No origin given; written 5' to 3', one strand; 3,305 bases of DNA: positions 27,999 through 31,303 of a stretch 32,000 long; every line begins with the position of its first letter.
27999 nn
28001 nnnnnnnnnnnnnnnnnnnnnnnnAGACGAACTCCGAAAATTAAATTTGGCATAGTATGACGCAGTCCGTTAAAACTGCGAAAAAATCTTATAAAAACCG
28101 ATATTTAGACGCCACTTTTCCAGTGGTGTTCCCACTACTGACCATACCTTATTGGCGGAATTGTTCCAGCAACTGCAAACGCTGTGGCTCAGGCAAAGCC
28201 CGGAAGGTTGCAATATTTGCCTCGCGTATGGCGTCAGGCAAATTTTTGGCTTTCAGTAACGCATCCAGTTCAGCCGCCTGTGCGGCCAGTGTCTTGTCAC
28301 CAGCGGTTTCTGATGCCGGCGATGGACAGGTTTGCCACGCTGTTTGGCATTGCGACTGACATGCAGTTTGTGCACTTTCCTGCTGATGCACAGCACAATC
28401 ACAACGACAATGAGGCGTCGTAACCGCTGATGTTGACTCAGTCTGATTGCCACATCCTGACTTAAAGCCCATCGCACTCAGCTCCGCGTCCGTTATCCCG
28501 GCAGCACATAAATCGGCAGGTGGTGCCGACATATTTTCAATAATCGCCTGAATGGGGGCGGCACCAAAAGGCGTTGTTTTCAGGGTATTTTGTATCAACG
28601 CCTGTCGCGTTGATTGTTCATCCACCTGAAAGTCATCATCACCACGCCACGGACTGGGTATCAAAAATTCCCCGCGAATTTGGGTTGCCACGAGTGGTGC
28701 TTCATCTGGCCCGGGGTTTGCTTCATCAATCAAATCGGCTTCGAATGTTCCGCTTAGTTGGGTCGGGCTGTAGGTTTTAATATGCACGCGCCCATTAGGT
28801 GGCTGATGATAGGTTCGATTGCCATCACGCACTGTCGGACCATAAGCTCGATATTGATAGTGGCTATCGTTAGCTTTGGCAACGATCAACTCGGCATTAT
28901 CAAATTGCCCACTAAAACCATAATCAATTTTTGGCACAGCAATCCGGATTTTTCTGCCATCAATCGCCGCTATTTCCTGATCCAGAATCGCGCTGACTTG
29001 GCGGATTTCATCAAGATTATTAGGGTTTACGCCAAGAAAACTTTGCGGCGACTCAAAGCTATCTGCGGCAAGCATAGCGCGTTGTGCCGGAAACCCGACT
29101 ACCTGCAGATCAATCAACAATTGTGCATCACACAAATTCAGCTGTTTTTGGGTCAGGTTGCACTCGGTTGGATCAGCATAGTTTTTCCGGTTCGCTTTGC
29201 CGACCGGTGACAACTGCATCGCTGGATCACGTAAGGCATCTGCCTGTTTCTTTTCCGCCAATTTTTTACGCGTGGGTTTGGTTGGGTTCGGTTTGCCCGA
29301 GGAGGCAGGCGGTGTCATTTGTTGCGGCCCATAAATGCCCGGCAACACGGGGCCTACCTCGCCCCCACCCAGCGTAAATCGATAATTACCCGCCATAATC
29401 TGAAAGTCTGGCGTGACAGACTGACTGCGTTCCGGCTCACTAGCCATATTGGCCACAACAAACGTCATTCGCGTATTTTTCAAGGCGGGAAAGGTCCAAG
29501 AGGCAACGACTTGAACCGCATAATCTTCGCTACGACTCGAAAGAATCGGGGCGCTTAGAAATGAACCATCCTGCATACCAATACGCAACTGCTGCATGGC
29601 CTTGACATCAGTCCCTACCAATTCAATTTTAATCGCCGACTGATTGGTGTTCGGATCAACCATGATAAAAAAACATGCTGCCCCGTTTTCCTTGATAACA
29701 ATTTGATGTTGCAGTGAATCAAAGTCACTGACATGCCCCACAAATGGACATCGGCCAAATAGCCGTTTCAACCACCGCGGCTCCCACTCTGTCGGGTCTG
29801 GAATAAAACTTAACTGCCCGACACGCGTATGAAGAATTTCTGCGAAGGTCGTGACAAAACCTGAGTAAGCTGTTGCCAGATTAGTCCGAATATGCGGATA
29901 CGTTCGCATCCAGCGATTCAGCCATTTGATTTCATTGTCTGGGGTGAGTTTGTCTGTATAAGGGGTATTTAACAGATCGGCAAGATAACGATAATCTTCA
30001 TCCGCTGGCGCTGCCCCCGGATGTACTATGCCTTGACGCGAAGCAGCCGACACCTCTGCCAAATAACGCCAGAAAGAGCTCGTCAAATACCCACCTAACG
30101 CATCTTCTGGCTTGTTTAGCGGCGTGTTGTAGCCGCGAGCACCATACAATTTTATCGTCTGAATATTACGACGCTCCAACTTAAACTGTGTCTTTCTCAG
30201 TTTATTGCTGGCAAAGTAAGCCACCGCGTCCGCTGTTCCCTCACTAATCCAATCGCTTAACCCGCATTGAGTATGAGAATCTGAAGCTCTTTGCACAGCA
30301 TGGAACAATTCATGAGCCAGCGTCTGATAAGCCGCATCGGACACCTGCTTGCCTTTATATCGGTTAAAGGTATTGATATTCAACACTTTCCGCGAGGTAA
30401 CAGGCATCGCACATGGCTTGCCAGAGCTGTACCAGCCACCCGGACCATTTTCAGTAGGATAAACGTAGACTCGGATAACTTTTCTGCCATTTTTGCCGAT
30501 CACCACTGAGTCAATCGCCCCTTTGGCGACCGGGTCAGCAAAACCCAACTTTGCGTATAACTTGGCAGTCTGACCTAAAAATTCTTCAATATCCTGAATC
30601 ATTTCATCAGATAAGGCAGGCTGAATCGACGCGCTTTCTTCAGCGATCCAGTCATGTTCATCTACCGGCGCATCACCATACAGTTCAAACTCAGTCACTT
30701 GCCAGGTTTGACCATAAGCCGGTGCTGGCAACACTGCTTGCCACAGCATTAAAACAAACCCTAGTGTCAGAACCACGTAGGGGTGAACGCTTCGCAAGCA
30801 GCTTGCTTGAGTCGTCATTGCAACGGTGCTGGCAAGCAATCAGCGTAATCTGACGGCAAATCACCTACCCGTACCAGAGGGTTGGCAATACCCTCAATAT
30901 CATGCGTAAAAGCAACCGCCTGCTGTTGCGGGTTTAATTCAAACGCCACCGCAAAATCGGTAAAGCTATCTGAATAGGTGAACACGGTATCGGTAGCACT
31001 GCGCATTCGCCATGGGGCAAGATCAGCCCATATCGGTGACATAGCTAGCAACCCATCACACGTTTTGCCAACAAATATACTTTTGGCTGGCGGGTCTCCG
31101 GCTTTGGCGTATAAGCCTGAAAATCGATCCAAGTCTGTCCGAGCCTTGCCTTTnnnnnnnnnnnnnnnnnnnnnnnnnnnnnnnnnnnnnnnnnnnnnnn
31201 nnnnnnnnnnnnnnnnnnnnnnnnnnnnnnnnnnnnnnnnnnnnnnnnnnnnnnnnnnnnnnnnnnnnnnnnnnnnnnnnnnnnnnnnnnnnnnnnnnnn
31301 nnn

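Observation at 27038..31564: Uncharacterised three-gene cluster of secreted proteins centred on an 889-aa HExxH protein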

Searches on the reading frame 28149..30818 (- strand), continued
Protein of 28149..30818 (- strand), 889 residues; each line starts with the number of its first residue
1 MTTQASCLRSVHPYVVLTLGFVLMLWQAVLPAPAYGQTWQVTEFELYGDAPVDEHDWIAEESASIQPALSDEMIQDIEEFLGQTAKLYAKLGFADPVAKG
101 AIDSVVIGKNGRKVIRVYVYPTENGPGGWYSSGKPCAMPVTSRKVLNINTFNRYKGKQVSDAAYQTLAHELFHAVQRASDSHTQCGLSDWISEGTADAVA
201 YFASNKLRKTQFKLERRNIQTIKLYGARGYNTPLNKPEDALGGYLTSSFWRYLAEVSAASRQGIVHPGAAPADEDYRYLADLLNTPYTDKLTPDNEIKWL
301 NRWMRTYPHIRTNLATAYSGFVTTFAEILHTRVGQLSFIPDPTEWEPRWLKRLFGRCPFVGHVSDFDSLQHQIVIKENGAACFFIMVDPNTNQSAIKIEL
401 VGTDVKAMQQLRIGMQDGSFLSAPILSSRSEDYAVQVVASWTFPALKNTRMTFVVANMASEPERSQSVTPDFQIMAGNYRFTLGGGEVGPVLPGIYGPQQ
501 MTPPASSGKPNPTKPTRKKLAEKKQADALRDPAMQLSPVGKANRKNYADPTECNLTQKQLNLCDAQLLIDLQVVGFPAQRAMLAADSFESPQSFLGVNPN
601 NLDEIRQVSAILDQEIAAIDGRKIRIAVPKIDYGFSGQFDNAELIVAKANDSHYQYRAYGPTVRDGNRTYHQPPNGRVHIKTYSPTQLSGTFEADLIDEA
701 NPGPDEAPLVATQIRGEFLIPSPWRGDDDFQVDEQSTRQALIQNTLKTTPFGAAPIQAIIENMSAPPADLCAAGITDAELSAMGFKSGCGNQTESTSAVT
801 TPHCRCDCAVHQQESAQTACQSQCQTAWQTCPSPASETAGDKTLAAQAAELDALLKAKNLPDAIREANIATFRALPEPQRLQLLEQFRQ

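Call 55: fold_search(model_id=the predicted structure, library=viral)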
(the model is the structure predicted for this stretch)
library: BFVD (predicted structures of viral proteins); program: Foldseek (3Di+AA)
matches with E <= 10: 742; with E <= 0.001: 0
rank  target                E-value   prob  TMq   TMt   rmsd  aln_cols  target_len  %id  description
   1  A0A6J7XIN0            4.7e-03  0.25  0.08  0.15  45.5       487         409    8  Uncharacterized protein [uncultured Caudovirales phage]
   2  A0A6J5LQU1            7.2e-03  0.20  0.08  0.07  25.6       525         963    8  Uncharacterized protein [uncultured Caudovirales phage]
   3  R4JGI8                7.6e-03  0.21  0.07  0.10  29.9       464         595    9  (no name in the UniProt tables at hand)
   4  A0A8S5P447            9.2e-03  0.18  0.07  0.07  41.5       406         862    8  Trimeric coiled-coil viral fiber (Fragment) [Siphoviridae sp. ctQkH10]
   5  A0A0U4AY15            1.1e-02  0.23  0.08  0.06  23.4       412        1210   10  (no name in the UniProt tables at hand)
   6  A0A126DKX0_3          1.2e-02  0.13  0.07  0.06  31.2       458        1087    9  (no name in the UniProt tables at hand)
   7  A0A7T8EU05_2          1.5e-02  0.18  0.09  0.09  35.9       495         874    7  (no name in the UniProt tables at hand)
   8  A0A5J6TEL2            1.8e-02  0.14  0.07  0.08  48.1       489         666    9  Minor tail protein [Gordonia phage GretelLyn]
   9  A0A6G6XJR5            2.1e-02  0.08  0.08  0.07  41.2       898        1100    9  Minor tail protein [Gordonia phage Skog]
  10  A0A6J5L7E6            2.8e-02  0.97  0.09  0.07   5.8       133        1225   13  Uncharacterized protein [uncultured Caudovirales phage]
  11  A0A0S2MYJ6            2.9e-02  0.25  0.08  0.14  33.8       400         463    7  Uncharacterized protein [Enterococcus phage vB_EfaP_IME199]
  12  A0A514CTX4            3.4e-02  0.33  0.09  0.17  20.2       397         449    8  Uncharacterized protein [Achromobacter phage vB_AxyP_19-32_Axy10]
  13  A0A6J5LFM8            4.3e-02  0.08  0.06  0.09  25.1       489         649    9  Concanavalin A-like lectin/glucanases superfamily [uncultured Caudovirales phage]
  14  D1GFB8                4.8e-02  0.06  0.08  0.06  27.3       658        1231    8  Putative end-filament protein [Betafusellovirus yellowstonense]
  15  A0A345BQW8            5.0e-02  0.10  0.12  0.13  29.0       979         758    7  (no name in the UniProt tables at hand)
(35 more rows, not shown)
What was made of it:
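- Tried and rejected: A Foldseek search of gene 2 against viral structures found nothing (call 55).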

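Call 56: search_protein_families(library=pfam, alignment_id=A2, max_evalue=0.1)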
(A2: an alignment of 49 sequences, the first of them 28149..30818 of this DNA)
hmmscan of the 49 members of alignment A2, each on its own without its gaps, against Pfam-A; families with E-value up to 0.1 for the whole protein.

A. member 1, window:28149-30818:- (889 aa): 1 family
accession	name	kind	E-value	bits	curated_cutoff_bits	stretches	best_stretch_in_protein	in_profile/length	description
PF18958.6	DUF5700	-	0.066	13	25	0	144-218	115-194/283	Putative zinc dependent peptidase (DUF5700)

B. families by the number of members that match (of 49 scanned): 8 families
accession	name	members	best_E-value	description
PF18958.6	DUF5700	7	0.0044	Putative zinc dependent peptidase (DUF5700)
PF12388.14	Peptidase_M57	1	0.014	Dual-action HEIGH metallo-peptidase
PF14891.12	Peptidase_M91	1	0.014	Effector protein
PF13699.11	eCIS_core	1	0.022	eCIS core domain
PF12515.13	CaATP_NAI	1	0.027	Ca2+-ATPase N terminal autoinhibitory domain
PF08880.16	QLQ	1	0.047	QLQ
PF00016.26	RuBisCO_large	1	0.074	Ribulose bisphosphate carboxylase large chain, catalytic domain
PF12867.12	DinB_2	1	0.08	DinB superfamily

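Call 57: search_protein_representatives(alignment_id=A2)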
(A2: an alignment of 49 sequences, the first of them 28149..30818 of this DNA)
Query: 49 sequences, 870 profile positions. Proteins with E-value up to 0.001 (for the whole library): 968; up to 1e-10: 651; up to 1e-30: 391. The best 150 are listed.
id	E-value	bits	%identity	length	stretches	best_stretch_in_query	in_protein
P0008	0.0e+00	1087.7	-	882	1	10-870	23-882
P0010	0.0e+00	1033.4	-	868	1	9-869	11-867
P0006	0.0e+00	1011.9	-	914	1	6-870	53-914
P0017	2.1e-284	962.5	-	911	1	9-869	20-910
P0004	4.0e-280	948.4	-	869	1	7-869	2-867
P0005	6.2e-279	944.5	-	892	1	6-869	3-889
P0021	3.0e-277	938.9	-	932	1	7-870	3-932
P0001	4.4e-276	935.0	-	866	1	18-870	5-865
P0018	3.0e-264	895.9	-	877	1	4-868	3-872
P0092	2.5e-244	830.0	-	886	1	13-868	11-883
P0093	4.9e-228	776.1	-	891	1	10-869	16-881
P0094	3.2e-222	756.8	-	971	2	10-869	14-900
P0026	5.9e-215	732.8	-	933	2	6-869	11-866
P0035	2.0e-213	727.7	-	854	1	4-816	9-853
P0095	5.3e-213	726.3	-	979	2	9-869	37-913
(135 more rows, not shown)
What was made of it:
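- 28149..30818 (-): Gene 2 (889 aa): exported multi-domain gluzincin-type zinc metallopeptidase from a family with no Pfam or NCBIfam model. 968 representative clusters by profile search (call 57).
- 28152..28325 (-): C-terminal three-helix tail (aa 832-889), present only in part of the family. Many profile matches end at position about 817 (call 57).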

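Call 81: search_protein_families(library=padloc, proteins=[window:28149-30818:-], max_evalue=0.01)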
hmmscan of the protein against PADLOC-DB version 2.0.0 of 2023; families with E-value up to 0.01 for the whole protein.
window:28149-30818:- (889 aa): 0 families

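Call 85: search_protein_families(library=ncbifam, alignment_id=A2, max_evalue=0.01)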
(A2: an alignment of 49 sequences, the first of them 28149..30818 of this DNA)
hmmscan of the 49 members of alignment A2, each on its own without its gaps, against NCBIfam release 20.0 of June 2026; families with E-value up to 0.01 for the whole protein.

A. member 1, window:28149-30818:- (889 aa): 2 families
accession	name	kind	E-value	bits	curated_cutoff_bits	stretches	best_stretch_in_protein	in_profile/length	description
NF045524.1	MXAN_6640_HExxH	subfamily_domain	4.7e-09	36.4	140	1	72-259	23-196/290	MXAN_6640 family putative metalloprotease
NF033876.2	flagella_HExxH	equivalog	0.00011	21.8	205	1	162-199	128-163/384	flagellinolysin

B. families by the number of members that match (of 49 scanned): 3 families
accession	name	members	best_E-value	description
NF045524.1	MXAN_6640_HExxH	42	3.8e-13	MXAN_6640 family putative metalloprotease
NF033876.2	flagella_HExxH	40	5.2e-07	flagellinolysin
NF003252.0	PRK04208.1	1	0.004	ribulose-bisphosphate carboxylase large subunit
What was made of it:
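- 42 of 49 members hit the MXAN_6640 HExxH domain (best E 3.8e-13) and 40 of 49 hit flagellinolysin (call 85).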

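Call 89: find_encoding_contigs(protein=P0024, flank=3000, max_places=1)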
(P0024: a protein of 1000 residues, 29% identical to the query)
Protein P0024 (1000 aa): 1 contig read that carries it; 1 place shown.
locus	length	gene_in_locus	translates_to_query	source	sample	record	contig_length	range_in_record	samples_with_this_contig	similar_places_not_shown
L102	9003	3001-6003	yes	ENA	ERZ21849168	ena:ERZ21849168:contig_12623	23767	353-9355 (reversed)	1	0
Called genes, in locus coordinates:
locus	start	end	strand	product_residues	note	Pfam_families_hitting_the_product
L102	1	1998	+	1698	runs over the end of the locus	PF00691:OmpA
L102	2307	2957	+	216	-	PF00724:Oxidored_FMN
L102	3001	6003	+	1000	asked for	-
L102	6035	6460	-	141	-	-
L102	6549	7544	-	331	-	PF00691:OmpA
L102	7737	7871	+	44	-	-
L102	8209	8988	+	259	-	PF00291:PALP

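Call 90: find_encoding_contigs(protein=P0010, flank=3000, max_places=1)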
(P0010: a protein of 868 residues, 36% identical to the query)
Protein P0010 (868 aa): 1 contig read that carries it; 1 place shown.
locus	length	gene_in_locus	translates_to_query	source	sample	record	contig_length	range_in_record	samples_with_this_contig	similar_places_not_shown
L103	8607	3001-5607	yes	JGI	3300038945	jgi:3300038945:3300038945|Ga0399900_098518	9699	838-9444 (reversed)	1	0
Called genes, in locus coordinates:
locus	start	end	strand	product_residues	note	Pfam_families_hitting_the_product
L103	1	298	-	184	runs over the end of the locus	?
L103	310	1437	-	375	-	PF06742:DUF1214 (weak)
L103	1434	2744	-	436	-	PF13469:Sulfotransfer_3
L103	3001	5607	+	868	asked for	-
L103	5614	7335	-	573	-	-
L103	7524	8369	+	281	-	-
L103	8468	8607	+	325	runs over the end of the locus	?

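Call 91: find_encoding_contigs(protein=P0023, flank=3000, max_places=1)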
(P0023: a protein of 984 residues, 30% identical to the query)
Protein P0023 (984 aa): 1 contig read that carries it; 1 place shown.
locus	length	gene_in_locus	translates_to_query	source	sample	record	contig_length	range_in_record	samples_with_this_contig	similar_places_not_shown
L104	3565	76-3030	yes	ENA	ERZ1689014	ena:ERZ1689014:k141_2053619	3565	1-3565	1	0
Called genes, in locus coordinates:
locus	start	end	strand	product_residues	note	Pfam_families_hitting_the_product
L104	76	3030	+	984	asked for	-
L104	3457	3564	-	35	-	?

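Call 95: search_protein_families(library=ncbifam, proteins=[L103:5614-7335:-], max_evalue=0.001)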
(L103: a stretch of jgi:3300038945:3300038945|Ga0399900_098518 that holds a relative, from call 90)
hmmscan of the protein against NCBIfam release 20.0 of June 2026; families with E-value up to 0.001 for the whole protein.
L103:5614-7335:- (573 aa): 0 families

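Call 100: search_dna_similar(query=window:28149-30818:-, collection=plasmids, mode=protein, max_rows=8)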
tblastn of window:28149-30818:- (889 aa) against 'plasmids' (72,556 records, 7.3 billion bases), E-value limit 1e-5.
No match.
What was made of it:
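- Tried and rejected: A plasmid tblastn search for gene 2 found no match (call 100).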

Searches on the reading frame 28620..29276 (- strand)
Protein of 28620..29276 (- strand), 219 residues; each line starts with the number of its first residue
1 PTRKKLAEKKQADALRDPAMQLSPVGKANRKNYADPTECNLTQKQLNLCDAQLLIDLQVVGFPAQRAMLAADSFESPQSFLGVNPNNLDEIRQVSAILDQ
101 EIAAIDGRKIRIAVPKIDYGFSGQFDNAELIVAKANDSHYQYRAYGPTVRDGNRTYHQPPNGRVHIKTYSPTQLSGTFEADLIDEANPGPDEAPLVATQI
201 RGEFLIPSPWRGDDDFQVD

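Call 76: search_solved_structures(query=A5, max_evalue=10, show_alignments=2)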
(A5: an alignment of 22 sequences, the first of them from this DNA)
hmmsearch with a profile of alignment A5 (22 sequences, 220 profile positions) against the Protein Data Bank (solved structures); distinct sequences matched with E-value up to 10: 13.
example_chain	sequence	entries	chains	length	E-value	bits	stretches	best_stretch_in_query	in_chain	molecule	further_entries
5l0f_A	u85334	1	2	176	0.29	13.7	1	9-115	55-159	Vinculin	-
3myi_A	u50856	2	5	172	0.38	13.3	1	9-115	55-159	Vinculin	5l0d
5l0j_A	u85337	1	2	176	0.39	13.3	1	9-115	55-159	Vinculin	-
4pr9_A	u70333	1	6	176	0.4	13.2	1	9-115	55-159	Vinculin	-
5l0c_A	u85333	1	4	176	0.41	13.2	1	9-115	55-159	Vinculin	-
5l0g_A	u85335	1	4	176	0.42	13.2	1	9-115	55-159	Vinculin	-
5l0h_A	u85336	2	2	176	0.42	13.2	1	9-115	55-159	Vinculin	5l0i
9qwo_A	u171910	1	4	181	0.43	13.1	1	9-115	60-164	Isoform 1 of Vinculin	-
1rke_B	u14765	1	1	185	0.44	13.1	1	9-115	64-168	VCL protein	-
1qkr_A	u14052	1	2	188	0.46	13.1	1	9-115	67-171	VINCULIN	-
3h2u_A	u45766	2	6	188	0.46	13.1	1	9-115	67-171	Vinculin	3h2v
3jbi_V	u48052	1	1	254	0.88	12.1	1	10-115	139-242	Vinculin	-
3vf0_A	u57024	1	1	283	1.2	11.7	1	9-115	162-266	Vinculin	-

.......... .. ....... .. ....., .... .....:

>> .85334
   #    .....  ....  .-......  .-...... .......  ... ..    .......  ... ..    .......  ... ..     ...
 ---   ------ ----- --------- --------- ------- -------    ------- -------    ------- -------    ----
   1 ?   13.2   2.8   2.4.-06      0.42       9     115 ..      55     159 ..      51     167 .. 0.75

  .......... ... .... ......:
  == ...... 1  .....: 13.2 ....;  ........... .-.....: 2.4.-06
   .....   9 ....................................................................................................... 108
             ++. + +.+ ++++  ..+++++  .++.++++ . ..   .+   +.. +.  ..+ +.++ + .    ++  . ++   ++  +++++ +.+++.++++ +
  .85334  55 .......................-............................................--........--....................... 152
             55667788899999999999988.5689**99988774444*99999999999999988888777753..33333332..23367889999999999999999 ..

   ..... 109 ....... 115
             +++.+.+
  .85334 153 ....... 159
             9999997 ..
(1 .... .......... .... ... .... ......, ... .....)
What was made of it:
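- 28620..29270 (-): Gene 2 second alpha/beta plus beta-rich domain (aa 517-733), with conserved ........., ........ and ISGxF motifs. A profile search of PDB sequences finds nothing meaningful (call 76).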

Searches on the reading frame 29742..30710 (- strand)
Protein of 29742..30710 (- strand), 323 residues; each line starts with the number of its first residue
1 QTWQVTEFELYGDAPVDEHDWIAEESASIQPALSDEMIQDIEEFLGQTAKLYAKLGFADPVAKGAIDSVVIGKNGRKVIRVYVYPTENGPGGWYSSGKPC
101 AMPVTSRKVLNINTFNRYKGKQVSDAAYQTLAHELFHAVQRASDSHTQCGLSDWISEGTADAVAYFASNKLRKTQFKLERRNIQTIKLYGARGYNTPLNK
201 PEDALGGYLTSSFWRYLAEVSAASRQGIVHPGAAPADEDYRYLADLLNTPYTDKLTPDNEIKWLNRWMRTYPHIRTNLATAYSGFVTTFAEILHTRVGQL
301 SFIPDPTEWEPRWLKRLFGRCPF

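Call 50: search_solved_structures(query=window:29742-30710:-, max_evalue=10, show_alignments=3)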
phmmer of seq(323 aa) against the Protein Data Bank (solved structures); distinct sequences matched with E-value up to 10: 2.
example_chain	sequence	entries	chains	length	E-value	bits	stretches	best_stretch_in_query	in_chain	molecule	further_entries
8c9f_A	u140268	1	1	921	0.12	14.8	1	244-315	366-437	Isoleucine--tRNA ligase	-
8c9e_A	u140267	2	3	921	0.12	14.8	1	244-315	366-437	Isoleucine--tRNA ligase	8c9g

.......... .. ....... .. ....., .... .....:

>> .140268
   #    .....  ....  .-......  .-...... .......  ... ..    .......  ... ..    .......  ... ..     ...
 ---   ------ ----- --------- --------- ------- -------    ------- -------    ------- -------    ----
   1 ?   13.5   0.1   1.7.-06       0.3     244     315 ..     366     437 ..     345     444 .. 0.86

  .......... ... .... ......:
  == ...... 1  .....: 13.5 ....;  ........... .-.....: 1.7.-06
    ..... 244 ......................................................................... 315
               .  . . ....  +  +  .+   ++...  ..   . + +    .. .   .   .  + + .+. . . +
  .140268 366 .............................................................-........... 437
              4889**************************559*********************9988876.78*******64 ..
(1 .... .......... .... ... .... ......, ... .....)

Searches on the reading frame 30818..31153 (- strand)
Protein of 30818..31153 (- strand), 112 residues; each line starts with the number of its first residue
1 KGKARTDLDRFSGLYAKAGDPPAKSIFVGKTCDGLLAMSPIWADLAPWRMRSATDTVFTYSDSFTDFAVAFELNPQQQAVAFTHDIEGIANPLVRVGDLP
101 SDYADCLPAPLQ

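Call 65: search_protein_families(library=pfam, proteins=[window:30818-31153:-], max_evalue=10)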
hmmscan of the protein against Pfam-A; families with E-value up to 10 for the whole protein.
seq(112 aa): 1 family
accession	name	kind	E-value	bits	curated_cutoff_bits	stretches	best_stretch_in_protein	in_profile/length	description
PF03512.19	Glyco_hydro_52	-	0.049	13.1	25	1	45-97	331-382/413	Glycosyl hydrolase family 52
